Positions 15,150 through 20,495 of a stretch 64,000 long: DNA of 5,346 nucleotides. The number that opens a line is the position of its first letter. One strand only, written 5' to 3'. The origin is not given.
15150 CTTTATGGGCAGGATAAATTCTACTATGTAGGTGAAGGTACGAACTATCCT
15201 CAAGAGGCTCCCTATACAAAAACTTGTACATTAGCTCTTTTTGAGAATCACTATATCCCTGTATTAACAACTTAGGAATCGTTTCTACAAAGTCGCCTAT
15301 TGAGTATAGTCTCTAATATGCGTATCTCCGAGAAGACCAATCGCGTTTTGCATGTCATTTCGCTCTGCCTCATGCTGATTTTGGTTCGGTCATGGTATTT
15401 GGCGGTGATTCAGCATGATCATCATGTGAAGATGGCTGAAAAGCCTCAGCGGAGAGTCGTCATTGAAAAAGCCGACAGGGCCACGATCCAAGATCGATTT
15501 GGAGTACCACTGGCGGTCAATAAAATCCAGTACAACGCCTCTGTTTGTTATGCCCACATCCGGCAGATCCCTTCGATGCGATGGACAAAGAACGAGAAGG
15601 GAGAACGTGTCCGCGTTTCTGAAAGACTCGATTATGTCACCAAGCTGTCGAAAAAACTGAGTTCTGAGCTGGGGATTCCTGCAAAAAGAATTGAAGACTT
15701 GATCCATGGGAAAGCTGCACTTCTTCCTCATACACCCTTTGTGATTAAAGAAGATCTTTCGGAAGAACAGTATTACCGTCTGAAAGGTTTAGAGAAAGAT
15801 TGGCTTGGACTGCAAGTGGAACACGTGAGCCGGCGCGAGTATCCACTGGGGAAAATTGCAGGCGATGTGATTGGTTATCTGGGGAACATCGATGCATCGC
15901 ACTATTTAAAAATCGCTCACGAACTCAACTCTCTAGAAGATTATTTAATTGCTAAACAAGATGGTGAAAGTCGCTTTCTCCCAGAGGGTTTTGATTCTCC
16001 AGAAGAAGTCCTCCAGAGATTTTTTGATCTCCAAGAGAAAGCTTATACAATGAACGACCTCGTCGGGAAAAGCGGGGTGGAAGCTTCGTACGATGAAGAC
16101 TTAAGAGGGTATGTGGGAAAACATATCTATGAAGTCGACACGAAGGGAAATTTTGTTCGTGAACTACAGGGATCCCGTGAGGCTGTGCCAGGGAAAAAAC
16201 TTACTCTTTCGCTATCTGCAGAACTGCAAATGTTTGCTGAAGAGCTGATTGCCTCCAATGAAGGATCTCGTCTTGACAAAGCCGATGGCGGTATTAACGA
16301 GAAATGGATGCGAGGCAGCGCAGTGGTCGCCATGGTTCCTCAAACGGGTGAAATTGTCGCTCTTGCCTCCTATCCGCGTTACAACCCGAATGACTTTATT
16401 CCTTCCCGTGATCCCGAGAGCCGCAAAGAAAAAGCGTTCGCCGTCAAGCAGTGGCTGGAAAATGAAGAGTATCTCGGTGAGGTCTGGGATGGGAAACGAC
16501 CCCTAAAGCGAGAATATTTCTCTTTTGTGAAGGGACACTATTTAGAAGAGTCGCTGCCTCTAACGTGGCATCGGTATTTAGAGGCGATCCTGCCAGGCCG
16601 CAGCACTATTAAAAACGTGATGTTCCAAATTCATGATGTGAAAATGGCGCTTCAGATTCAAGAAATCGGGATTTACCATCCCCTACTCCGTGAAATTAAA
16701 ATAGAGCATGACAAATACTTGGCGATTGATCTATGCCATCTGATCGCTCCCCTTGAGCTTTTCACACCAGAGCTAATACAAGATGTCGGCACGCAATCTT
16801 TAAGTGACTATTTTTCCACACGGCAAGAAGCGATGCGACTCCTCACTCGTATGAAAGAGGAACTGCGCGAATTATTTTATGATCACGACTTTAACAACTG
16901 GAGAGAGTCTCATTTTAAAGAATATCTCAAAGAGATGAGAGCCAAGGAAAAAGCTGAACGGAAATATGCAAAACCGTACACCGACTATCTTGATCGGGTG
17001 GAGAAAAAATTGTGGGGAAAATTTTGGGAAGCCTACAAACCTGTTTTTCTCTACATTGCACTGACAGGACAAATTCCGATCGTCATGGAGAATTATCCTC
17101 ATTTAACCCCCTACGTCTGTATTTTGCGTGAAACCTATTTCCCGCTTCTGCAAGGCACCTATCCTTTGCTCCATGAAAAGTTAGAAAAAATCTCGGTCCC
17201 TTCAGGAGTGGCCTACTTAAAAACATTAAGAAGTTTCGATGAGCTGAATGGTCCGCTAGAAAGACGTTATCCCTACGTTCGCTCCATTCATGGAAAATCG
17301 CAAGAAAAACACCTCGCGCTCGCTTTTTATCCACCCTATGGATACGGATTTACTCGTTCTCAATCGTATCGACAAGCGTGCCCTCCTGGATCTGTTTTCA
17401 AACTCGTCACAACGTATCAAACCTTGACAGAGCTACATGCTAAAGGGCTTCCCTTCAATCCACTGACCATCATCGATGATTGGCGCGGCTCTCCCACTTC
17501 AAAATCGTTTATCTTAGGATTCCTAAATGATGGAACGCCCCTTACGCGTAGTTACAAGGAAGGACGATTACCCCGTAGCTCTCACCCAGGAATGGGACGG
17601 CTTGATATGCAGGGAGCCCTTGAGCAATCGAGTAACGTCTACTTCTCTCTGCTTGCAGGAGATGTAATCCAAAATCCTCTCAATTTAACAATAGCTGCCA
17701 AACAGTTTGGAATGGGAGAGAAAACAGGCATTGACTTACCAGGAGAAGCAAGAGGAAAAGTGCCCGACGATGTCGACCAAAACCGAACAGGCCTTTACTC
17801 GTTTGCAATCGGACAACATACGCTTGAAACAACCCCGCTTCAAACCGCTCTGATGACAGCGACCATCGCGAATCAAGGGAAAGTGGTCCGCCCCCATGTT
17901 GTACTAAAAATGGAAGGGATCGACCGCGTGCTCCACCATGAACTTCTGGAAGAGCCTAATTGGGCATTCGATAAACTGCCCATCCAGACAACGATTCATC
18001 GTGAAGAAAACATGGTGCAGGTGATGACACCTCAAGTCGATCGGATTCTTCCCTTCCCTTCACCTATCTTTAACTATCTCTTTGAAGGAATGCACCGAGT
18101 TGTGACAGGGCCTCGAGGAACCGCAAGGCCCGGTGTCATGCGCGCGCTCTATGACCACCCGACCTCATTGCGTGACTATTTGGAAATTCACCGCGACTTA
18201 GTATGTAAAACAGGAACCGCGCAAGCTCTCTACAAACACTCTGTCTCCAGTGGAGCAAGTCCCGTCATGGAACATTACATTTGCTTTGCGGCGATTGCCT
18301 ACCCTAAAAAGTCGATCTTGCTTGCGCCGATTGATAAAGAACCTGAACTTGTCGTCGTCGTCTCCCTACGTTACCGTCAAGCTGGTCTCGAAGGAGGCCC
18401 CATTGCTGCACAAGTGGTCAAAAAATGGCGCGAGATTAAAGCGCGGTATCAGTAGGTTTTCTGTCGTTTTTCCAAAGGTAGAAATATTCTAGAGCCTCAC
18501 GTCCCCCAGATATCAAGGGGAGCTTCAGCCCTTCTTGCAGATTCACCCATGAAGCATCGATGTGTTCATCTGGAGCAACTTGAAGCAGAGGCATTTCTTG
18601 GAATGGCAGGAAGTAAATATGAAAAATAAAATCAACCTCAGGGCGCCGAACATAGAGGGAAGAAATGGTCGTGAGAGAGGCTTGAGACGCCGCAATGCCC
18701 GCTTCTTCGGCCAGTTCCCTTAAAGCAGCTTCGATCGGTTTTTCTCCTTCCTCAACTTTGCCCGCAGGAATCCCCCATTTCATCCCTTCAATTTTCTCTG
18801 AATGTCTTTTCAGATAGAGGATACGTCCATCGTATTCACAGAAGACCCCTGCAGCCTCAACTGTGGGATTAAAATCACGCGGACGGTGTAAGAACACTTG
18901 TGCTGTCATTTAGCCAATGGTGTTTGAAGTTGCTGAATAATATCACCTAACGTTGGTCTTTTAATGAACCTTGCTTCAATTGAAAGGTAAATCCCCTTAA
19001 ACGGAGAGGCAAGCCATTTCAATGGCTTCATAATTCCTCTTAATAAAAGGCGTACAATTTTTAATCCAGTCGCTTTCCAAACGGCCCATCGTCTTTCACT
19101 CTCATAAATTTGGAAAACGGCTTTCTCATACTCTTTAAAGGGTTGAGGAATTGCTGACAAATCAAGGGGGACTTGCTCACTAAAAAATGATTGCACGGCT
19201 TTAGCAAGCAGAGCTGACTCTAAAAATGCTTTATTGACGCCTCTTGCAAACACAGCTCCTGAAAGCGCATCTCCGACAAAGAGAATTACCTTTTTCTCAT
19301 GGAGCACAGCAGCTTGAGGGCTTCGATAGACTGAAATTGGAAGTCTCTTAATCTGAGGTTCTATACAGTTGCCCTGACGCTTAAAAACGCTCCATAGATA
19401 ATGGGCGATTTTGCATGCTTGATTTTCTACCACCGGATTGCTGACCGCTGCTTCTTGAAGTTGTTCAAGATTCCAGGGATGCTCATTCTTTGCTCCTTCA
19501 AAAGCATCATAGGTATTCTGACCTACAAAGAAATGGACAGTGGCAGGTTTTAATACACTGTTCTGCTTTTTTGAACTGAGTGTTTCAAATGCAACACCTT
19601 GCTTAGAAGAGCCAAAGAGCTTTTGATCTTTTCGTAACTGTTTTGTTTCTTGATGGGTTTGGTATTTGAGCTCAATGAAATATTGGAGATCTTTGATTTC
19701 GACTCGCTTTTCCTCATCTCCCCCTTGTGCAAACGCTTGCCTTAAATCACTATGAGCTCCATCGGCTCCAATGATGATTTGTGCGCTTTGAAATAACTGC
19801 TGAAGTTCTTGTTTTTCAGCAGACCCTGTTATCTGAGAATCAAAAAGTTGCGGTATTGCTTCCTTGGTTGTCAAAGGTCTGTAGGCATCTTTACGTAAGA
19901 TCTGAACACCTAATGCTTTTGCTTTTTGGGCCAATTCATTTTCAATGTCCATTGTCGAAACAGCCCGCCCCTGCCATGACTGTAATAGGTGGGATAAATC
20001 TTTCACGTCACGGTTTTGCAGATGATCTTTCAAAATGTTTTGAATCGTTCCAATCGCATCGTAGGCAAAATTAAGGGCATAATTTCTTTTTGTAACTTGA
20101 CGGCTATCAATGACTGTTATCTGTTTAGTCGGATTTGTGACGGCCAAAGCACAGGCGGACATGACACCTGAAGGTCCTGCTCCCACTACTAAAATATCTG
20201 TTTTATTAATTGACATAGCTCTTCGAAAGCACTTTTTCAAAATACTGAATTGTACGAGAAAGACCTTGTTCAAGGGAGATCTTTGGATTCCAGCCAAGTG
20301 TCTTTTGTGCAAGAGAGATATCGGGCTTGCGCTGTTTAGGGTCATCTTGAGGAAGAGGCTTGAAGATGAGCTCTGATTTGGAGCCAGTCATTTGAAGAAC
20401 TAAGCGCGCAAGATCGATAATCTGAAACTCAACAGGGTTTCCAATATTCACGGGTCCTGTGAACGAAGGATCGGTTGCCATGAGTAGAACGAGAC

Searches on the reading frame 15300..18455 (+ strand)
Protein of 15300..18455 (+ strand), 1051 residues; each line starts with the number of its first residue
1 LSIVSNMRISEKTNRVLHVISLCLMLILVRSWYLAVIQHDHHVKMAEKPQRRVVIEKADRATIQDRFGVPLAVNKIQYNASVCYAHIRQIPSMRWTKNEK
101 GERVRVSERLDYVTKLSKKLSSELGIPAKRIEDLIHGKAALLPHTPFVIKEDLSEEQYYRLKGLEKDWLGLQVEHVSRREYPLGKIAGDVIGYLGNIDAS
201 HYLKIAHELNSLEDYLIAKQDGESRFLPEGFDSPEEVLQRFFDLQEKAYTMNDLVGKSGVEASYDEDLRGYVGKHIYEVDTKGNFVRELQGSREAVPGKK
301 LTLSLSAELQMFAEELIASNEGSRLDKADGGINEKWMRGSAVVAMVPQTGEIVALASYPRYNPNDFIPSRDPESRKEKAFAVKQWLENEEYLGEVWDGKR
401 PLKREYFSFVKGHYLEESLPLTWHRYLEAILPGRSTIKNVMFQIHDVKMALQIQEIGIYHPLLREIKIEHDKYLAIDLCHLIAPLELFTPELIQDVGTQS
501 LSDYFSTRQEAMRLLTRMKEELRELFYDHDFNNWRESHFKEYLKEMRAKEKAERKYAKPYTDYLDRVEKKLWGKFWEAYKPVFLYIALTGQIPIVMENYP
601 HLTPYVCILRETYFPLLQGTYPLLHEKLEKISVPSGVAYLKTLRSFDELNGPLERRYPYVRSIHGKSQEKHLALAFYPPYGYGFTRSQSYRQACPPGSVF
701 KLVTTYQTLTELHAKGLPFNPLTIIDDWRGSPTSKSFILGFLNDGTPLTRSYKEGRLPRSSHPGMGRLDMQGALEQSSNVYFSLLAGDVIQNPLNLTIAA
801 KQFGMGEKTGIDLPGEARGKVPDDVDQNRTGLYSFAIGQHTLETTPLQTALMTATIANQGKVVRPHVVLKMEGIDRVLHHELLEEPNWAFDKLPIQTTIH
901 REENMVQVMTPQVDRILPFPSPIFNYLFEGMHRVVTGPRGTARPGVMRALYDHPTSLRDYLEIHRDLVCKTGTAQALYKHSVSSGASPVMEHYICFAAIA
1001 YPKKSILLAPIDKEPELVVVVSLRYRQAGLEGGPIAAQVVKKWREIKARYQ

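Call 43: search_protein_families(library=ncbifam, proteins=[window:15300-18455:+], max_evalue=1e-10)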
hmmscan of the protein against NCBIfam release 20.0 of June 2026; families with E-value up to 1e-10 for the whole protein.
window:15300-18455:+ (1051 aa): 10 families
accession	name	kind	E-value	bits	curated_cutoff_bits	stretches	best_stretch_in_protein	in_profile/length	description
TIGR03423.1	pbp2_mrdA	equivalog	4.3e-84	283.1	455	2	18-367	8-277/593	penicillin-binding protein 2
TIGR02214.1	spoVD_pbp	equivalog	7.3e-32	110.5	688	1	249-370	160-271/636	stage V sporulation protein D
NF008061.0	PRK10795.1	equivalog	3.5e-28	98.6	962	0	248-367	199-299/634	peptidoglycan DD-transpeptidase MrdA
NF038278.1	strep_PBP2B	exception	1.1e-25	90.2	975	1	799-868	479-545/678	penicillin-binding protein PBP2B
NF053573.1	PBP2_PenA_Neis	exception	1.1e-21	77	1105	0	249-379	181-301/572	peptidoglycan D,D-transpeptidase PBP2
NF051842.1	PBP4_5_Efaec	equivalog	1.4e-21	76.5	700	1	247-366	282-382/668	penicillin-binding protein PBP4(5)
NF011685.0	PRK15105.1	subfamily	2.6e-21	75.9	737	0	17-200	28-187/588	peptidoglycan glycosyltransferase FtsI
NF033378.1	MECD_PBP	exception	5e-13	48.2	1450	0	243-367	268-375/678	PBP2a family beta-lactam-resistant peptidoglycan transpeptidase MecD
NF038271.1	strep_PBP2X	exception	5.5e-13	48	1050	0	245-364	201-311/750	penicillin-binding protein PBP2X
NF000237.1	MECA_PBP2A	equivalog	1.1e-12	47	750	0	246-367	269-372/668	PBP2a family beta-lactam-resistant peptidoglycan transpeptidase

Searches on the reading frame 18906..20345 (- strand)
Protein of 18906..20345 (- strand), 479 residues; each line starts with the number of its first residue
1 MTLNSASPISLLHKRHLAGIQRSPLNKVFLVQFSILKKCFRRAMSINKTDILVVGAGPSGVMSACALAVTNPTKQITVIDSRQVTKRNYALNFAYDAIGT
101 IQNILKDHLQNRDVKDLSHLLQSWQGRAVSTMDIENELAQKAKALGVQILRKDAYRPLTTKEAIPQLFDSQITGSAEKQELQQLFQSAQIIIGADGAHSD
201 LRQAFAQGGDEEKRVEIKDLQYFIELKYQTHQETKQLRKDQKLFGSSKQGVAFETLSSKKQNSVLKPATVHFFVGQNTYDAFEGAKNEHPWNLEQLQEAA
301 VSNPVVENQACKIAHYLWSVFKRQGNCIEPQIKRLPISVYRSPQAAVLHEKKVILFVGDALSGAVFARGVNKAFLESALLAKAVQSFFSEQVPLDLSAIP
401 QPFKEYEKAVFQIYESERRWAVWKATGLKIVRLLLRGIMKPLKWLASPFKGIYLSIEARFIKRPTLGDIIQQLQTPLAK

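Call 43: search_protein_families(library=ncbifam, proteins=[window:18906-20345:-], max_evalue=1e-10)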
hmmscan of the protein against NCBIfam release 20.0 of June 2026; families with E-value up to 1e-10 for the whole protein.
window:18906-20345:- (479 aa): 0 families

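Call 83: search_protein_families(library=pfam, proteins=[window:18906-20345:-], max_evalue=0.001)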
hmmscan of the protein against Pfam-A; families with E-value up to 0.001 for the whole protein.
window:18906-20345:- (479 aa): 2 families
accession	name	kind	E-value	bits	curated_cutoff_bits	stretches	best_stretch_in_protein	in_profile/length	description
PF01494.25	FAD_binding_3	-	9e-07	28.9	22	0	99-212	66-174/349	FAD binding domain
PF01946.23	Thi4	-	0.00018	21.3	26.2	1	35-82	4-50/235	Thi4 family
